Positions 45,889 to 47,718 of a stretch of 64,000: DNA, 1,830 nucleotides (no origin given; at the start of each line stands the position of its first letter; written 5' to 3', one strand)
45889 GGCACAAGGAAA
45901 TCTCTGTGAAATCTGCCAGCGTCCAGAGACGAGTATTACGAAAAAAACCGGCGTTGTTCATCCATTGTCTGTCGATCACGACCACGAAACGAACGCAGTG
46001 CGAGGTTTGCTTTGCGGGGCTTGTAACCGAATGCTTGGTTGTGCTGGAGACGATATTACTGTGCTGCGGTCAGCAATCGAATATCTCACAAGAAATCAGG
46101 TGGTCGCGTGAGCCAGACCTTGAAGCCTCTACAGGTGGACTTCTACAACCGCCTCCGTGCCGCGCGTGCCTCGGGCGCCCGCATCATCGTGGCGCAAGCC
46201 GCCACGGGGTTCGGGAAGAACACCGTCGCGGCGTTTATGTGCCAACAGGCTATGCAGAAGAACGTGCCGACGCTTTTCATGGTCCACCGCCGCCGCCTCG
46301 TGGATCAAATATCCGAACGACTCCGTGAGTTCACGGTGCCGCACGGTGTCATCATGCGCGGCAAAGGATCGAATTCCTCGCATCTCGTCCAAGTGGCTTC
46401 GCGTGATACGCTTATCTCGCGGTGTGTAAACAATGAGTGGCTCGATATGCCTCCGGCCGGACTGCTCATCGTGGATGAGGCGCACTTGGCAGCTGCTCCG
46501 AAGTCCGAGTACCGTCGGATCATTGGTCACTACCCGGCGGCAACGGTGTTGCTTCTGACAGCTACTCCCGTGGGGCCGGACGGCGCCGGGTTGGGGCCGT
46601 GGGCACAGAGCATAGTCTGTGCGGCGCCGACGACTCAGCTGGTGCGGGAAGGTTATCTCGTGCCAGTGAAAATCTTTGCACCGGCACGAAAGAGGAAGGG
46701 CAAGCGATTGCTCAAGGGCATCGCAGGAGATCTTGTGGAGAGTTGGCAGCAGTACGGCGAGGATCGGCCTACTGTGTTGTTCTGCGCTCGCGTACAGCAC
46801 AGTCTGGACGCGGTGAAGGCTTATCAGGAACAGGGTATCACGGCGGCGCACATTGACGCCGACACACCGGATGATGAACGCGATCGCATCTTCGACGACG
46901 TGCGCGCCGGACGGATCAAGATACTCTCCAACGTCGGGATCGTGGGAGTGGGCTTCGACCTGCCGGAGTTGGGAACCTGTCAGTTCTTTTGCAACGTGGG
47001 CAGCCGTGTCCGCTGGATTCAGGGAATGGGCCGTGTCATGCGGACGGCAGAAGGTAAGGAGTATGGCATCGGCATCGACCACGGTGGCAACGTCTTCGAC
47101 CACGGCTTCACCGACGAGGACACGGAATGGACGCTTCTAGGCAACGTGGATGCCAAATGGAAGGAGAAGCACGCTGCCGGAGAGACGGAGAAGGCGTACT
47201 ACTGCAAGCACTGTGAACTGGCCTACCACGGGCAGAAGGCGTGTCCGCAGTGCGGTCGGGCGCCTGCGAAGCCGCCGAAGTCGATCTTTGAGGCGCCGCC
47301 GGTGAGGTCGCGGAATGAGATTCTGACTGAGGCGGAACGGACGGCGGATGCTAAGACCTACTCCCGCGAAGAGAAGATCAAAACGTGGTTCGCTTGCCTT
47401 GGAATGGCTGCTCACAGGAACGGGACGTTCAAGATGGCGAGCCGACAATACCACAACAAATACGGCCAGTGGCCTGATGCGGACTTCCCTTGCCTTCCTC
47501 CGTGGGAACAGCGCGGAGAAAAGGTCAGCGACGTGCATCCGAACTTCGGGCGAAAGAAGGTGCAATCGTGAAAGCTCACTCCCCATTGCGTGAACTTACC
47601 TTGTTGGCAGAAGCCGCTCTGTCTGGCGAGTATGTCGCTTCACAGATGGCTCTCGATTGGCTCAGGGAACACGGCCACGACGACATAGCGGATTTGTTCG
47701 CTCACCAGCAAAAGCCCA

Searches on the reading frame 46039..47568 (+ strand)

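Call 57: search_protein_families(library=pfam, proteins=[window:46039-47568:+], max_evalue=0.01)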
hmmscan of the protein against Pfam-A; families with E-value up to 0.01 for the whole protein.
window:46039-47568:+ (510 aa): 6 families
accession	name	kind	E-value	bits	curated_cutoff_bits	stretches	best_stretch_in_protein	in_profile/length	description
PF04851.21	ResIII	-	5.8e-20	72.3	22.5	1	27-177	3-162/164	Type III restriction enzyme, res subunit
PF00271.37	Helicase_C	-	6.9e-12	46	23.5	1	240-336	13-109/110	Helicase conserved C-terminal domain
PF00270.35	DEAD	-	4.3e-10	40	26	1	48-177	15-160/167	DEAD/DEAH box helicase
PF11682.14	Zn_ribbon_11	-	0.00012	22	24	1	385-406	4-25/37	Probable zinc-ribbon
PF07652.20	Flavi_DEAD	-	0.0003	21.2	21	1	53-180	10-139/148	Flavivirus DEAD domain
PF09848.15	SLFN-g3_helicase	-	0.0092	15.7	24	0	49-158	3-98/354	Schlafen group 3, DNA/RNA helicase domain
